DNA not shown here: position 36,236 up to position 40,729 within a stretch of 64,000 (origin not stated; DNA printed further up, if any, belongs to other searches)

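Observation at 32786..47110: Array of four tandem paralogous giant polytopic membrane proteins (966-1387 aa) with no recognisable partner genes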

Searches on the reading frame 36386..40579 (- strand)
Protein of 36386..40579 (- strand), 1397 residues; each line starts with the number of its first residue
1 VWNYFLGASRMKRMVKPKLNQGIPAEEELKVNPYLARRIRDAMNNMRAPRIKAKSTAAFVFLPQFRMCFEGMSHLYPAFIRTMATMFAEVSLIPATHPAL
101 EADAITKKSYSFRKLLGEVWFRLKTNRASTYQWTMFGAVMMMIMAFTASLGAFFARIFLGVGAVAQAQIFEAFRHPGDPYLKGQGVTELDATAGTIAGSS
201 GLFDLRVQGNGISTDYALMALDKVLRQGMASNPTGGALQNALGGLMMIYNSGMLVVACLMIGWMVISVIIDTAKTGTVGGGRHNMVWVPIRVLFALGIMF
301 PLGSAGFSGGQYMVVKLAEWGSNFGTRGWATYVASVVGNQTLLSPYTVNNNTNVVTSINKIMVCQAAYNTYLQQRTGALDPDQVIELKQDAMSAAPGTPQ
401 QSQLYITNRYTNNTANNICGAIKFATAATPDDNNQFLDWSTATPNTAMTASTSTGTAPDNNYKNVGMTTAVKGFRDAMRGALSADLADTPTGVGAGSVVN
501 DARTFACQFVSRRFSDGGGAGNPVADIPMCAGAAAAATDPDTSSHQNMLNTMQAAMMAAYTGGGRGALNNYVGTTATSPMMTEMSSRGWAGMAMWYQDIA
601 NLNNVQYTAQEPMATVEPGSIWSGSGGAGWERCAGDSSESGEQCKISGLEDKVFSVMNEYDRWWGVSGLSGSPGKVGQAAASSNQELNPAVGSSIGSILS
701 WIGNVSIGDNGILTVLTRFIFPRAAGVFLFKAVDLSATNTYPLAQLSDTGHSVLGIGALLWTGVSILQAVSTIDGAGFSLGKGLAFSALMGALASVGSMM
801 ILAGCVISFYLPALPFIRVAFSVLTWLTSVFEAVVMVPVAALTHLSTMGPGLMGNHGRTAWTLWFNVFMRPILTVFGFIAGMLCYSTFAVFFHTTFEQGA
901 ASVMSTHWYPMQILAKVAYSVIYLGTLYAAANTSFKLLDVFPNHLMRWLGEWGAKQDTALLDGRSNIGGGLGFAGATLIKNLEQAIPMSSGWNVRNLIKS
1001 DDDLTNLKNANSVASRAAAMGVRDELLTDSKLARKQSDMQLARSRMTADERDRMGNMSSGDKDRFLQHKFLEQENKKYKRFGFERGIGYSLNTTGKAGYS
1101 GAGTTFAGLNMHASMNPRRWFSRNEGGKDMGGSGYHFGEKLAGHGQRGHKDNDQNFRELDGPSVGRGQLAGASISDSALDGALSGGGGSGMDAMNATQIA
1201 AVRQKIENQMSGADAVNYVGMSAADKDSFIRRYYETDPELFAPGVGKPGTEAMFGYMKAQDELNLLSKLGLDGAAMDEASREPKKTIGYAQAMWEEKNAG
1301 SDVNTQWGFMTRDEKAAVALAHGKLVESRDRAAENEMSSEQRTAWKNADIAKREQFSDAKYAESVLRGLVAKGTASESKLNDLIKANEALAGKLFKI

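Call 3: search_protein_families(library=pfam, proteins=[window:36386-40579:-], max_evalue=1)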
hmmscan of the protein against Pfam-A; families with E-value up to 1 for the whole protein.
window:36386-40579:- (1397 aa): 1 family
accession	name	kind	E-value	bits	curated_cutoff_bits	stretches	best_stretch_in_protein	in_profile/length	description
PF22798.2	DUF5817_CT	-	0.0034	17.6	29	1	210-235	25-50/54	DUF5817, C-terminal domain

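Call 4: search_protein_families(library=ncbifam, proteins=[window:36386-40579:-], max_evalue=1)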
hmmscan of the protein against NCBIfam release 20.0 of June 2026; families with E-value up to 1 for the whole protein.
window:36386-40579:- (1397 aa): 3 families
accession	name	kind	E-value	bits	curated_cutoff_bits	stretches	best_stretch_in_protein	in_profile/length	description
TIGR04346.1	DotA_TraY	subfamily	3.4e-67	227.5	100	1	221-950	6-656/656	DotA/TraY family protein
NF033886.1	T4SS_DotA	equivalog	1.3e-41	143.5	500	1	239-951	24-787/790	type IVB secretion system protein DotA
NF047558.1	TPR_END_plus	domain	0.13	12.2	32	1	979-1009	19-47/56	TPR end-of-group domain-containing protein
